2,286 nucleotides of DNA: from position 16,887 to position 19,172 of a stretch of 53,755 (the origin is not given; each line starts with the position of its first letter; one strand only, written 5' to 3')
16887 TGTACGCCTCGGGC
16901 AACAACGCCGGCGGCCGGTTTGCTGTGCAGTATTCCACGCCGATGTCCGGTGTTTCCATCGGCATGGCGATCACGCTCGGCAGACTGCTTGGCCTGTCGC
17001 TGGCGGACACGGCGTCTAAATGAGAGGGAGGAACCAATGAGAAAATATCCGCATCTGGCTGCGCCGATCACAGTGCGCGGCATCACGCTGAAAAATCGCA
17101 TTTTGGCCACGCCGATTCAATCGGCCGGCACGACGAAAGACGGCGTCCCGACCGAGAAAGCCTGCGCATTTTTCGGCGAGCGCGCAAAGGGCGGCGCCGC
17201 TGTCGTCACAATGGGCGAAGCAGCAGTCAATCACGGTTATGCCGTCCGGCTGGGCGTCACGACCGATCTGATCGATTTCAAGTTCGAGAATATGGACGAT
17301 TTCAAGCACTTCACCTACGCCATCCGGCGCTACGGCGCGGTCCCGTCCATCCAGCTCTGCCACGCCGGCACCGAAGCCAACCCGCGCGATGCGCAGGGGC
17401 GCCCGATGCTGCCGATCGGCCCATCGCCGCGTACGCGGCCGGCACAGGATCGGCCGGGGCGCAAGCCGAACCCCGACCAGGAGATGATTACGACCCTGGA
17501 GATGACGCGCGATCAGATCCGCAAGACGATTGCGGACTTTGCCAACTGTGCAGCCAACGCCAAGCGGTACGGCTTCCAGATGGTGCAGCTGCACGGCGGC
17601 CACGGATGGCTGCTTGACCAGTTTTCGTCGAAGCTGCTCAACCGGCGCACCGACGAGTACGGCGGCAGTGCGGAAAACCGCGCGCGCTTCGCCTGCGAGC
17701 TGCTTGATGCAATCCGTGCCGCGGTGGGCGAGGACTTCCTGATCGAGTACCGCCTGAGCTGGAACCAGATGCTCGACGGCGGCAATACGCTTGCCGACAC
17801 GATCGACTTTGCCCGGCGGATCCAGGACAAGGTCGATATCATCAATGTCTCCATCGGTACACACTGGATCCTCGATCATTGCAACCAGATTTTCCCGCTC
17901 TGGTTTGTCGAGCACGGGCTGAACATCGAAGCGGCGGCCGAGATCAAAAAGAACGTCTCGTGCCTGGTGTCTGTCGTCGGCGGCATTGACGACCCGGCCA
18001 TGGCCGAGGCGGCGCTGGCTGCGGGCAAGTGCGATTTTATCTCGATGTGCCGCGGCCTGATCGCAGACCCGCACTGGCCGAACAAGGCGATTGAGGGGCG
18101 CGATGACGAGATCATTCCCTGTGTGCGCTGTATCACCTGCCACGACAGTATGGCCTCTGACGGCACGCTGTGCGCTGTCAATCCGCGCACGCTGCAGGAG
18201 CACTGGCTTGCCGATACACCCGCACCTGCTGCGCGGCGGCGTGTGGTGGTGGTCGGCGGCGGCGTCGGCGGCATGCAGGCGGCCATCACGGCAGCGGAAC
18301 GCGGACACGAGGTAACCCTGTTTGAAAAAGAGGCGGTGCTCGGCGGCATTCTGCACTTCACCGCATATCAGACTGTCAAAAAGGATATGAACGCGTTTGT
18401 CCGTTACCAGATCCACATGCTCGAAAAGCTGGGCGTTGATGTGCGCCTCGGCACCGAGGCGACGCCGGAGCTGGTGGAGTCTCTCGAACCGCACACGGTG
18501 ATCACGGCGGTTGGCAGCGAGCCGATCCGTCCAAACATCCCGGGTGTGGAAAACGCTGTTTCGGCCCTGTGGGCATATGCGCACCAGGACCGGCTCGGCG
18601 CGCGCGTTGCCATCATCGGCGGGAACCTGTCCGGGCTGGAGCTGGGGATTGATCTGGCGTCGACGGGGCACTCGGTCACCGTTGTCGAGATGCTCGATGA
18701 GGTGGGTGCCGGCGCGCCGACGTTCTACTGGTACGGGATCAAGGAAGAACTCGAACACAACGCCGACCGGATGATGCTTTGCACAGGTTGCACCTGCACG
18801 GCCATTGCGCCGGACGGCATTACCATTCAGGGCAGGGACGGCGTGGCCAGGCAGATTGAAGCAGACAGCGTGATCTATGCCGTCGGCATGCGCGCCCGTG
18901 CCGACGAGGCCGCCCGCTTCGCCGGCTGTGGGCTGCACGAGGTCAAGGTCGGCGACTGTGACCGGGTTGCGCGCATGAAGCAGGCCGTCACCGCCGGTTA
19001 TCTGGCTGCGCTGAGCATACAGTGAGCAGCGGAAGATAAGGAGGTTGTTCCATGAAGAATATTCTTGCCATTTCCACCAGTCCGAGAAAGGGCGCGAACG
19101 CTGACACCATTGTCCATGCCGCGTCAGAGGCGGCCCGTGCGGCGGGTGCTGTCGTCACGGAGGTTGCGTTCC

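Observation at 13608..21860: Island made only of flavoenzymes: 2 KstD/fumarate-reductase-like FAD enzymes + 2 FMN/[4Fe-4S]/FAD ene-reductases + Isf-like flavoprotein, with no regulator or transporter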

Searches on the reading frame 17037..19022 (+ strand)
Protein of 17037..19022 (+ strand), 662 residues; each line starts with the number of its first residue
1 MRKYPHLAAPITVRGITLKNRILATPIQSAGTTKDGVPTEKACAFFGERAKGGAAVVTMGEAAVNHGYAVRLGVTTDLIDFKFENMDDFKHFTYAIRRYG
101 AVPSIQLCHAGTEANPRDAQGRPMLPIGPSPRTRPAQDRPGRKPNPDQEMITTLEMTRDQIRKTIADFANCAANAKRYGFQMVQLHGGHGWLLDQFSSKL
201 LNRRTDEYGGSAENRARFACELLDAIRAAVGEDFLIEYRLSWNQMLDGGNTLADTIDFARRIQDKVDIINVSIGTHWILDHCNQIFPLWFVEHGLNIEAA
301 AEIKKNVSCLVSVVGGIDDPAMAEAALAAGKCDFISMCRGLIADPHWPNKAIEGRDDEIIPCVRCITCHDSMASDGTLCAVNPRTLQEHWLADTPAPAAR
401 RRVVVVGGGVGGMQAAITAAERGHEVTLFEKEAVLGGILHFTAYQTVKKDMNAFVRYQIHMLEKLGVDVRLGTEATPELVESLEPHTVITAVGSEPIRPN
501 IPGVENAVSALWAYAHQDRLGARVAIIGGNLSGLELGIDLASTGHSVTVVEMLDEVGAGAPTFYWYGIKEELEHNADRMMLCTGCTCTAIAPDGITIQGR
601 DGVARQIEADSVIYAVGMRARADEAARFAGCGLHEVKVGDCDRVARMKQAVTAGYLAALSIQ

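Call 10: search_protein_families(library=pfam, proteins=[window:17037-19022:+])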
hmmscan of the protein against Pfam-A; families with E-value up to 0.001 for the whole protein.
window:17037-19022:+ (662 aa): 12 families
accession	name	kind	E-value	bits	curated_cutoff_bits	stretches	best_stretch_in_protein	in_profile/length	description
PF00724.26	Oxidored_FMN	-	4.8e-59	200.8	27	1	7-358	2-342/342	NADH:flavin oxidoreductase / NADH oxidase family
PF07992.20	Pyr_redox_2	-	1.7e-27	97.1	26.1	1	402-633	2-251/291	Pyridine nucleotide-disulphide oxidoreductase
PF13450.12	NAD_binding_8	-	3.4e-13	50.1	21.9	1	405-439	1-35/68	NAD(P)-binding Rossmann-like domain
PF00070.33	Pyr_redox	-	7.2e-13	49.3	22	2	523-562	1-40/82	Pyridine nucleotide-disulphide oxidoreductase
PF13738.12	Pyr_redox_3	-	1.3e-12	48.1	30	1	483-623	123-272/305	Pyridine nucleotide-disulphide oxidoreductase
PF12831.13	FAD_oxidored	-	7.3e-12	45.7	27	1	403-446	2-45/416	FAD dependent oxidoreductase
PF01266.30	DAO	-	7.9e-08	32.6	27.9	1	402-436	1-35/353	FAD dependent oxidoreductase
PF00890.30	FAD_binding_2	-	9.3e-08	32.1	20.4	1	403-441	2-40/414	FAD binding domain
PF01134.28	GIDA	-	2.7e-06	27.2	22.1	1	403-431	2-30/391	Glucose inhibited division protein A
PF03486.20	HI0933_like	-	3.1e-06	27.2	50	1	402-436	2-36/244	HI0933-like protein Rossmann domain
PF01262.27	AlaDh_PNT_C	-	9.4e-05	22.4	23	1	400-433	28-61/214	Alanine dehydrogenase/PNT, C-terminal domain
PF01207.24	Dus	-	0.00096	18.8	20.4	0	215-370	106-249/311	Dihydrouridine synthase (Dus)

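Call 23: search_protein_families(library=ncbifam, max_evalue=0.00001, proteins=[window:17037-19022:+])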
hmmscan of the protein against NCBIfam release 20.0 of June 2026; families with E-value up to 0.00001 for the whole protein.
window:17037-19022:+ (662 aa): 60 families (the best 25 are shown)
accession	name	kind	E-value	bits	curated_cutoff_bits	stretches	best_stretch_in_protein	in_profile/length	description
NF045599.1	bili_reduct_long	exception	3e-115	385.9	750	1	8-661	2-641/641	bilirubin reductase, long form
NF041087.1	bile_acid_BaiCD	equivalog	1.5e-114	383.4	825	1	4-660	1-641/642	bile acid Fe-S flavoenzyme BaiCD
TIGR03997.1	mycofact_OYE_2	equivalog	8.4e-108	361.4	793.15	1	6-661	1-645/645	mycofactocin system FadH/OYE family oxidoreductase 2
NF045592.1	bili_reduct_N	equivalog_domain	5.7e-60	203.4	425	1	7-377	2-357/363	bilirubin reductase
NF010047.0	PRK13523.1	equivalog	3.9e-51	174.1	431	1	7-358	5-327/339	NADPH dehydrogenase NamA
NF006101.0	PRK08255.1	equivalog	3.1e-48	164.4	1078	1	4-349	396-728/768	bifunctional salicylyl-CoA 5-hydroxylase/oxidoreductase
TIGR03996.1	mycofact_OYE_1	hypoth_equivalog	1.2e-44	152.9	627.9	1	7-558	2-537/633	mycofactocin system FadH/OYE family oxidoreductase 1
NF007899.0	PRK10605.1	subfamily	1.3e-27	97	403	1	6-234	5-230/365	N-ethylmaleimide reductase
NF009410.0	PRK12771.1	subfamily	2.2e-21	76.1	516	1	386-496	124-235/566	NAD(P)-binding protein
TIGR01350.1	lipoamide_DH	equivalog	6.4e-19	68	408.8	2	477-624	127-273/461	dihydrolipoyl dehydrogenase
NF045663.1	diclust_near_Sec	equivalog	3.4e-15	55.2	530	1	393-492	99-195/759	pyridine nucleotide-disulfide oxidoreductase/dicluster-binding protein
NF004943.0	PRK06292.2-1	equivalog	1.8e-14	53.4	432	1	483-632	130-282/456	dihydrolipoyl dehydrogenase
NF003437.0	PRK04965.1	equivalog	2.4e-14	53.2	392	1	487-626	102-245/378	NADH:flavorubredoxin reductase NorW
TIGR01317.1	GOGAT_sm_gam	subfamily_domain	2.9e-14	52.8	447.7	1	384-498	126-242/485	glutamate synthase small subunit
NF005560.0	PRK07233.1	equivalog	1.3e-13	50.6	252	1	402-444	2-44/435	hypothetical protein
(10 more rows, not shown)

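Call 25: search_solved_structures(query=window:17037-19022:+, max_evalue=1e-10)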
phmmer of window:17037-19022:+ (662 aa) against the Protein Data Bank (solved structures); distinct sequences matched with E-value up to 1e-10: 138 (the best 60 are shown).
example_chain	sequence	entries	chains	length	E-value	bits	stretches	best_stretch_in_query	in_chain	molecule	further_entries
6qkg_A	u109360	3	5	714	1.6e-76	261.4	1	4-660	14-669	NCR A | NCR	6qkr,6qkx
1ps9_A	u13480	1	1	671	3e-63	217.5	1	4-547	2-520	2,4-dienoyl-CoA reductase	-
7o0t_A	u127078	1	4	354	1.6e-42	149.1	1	4-361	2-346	NADH:flavin oxidoreductase/NADH oxidase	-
5nux_A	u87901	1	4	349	1.5e-40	142.6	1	8-353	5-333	Chromate reductase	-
1z41_A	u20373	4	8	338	1.6e-40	142.4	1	7-359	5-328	Probable NADH-dependent flavin oxidoreductase yqjM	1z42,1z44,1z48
8uaj_A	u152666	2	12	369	3.7e-40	141.2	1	7-353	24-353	NADPH dehydrogenase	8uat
5ogt_A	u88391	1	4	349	3.8e-40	141.2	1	8-353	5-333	Chromate reductase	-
3hf3_A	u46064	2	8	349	4e-40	141.1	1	8-353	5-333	Chromate reductase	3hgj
3kru_A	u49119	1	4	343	5.3e-39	137.4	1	8-357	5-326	NADH:flavin oxidoreductase/NADH oxidase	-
3krz_A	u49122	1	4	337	5.8e-39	137.3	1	8-354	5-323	NADH:flavin oxidoreductase/NADH oxidase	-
6de6_A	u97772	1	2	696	9.1e-39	136.6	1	3-439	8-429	Histamine dehydrogenase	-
8pun_A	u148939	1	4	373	3.4e-37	131.4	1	8-353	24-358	NADPH dehydrogenase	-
9iuv_A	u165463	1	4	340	7.2e-37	130.4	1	7-352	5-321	NADPH dehydrogenase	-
3gr7_A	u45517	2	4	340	4.7e-36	127.7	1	7-352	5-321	NADPH dehydrogenase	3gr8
6l6j_A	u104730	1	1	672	2.3e-35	125.4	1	3-493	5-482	Oxidored_FMN domain-containing protein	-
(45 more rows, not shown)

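Call 58: search_solved_structures(query=window:17037-19022:+, max_evalue=1e-50, show_alignments=2)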
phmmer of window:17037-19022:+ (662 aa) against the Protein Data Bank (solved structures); distinct sequences matched with E-value up to 1e-50: 2.
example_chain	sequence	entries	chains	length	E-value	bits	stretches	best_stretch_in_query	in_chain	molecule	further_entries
6qkg_A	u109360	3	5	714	1.6e-76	261.4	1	4-660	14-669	NCR A | NCR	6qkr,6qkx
1ps9_A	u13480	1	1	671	3e-63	217.5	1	4-547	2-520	2,4-dienoyl-CoA reductase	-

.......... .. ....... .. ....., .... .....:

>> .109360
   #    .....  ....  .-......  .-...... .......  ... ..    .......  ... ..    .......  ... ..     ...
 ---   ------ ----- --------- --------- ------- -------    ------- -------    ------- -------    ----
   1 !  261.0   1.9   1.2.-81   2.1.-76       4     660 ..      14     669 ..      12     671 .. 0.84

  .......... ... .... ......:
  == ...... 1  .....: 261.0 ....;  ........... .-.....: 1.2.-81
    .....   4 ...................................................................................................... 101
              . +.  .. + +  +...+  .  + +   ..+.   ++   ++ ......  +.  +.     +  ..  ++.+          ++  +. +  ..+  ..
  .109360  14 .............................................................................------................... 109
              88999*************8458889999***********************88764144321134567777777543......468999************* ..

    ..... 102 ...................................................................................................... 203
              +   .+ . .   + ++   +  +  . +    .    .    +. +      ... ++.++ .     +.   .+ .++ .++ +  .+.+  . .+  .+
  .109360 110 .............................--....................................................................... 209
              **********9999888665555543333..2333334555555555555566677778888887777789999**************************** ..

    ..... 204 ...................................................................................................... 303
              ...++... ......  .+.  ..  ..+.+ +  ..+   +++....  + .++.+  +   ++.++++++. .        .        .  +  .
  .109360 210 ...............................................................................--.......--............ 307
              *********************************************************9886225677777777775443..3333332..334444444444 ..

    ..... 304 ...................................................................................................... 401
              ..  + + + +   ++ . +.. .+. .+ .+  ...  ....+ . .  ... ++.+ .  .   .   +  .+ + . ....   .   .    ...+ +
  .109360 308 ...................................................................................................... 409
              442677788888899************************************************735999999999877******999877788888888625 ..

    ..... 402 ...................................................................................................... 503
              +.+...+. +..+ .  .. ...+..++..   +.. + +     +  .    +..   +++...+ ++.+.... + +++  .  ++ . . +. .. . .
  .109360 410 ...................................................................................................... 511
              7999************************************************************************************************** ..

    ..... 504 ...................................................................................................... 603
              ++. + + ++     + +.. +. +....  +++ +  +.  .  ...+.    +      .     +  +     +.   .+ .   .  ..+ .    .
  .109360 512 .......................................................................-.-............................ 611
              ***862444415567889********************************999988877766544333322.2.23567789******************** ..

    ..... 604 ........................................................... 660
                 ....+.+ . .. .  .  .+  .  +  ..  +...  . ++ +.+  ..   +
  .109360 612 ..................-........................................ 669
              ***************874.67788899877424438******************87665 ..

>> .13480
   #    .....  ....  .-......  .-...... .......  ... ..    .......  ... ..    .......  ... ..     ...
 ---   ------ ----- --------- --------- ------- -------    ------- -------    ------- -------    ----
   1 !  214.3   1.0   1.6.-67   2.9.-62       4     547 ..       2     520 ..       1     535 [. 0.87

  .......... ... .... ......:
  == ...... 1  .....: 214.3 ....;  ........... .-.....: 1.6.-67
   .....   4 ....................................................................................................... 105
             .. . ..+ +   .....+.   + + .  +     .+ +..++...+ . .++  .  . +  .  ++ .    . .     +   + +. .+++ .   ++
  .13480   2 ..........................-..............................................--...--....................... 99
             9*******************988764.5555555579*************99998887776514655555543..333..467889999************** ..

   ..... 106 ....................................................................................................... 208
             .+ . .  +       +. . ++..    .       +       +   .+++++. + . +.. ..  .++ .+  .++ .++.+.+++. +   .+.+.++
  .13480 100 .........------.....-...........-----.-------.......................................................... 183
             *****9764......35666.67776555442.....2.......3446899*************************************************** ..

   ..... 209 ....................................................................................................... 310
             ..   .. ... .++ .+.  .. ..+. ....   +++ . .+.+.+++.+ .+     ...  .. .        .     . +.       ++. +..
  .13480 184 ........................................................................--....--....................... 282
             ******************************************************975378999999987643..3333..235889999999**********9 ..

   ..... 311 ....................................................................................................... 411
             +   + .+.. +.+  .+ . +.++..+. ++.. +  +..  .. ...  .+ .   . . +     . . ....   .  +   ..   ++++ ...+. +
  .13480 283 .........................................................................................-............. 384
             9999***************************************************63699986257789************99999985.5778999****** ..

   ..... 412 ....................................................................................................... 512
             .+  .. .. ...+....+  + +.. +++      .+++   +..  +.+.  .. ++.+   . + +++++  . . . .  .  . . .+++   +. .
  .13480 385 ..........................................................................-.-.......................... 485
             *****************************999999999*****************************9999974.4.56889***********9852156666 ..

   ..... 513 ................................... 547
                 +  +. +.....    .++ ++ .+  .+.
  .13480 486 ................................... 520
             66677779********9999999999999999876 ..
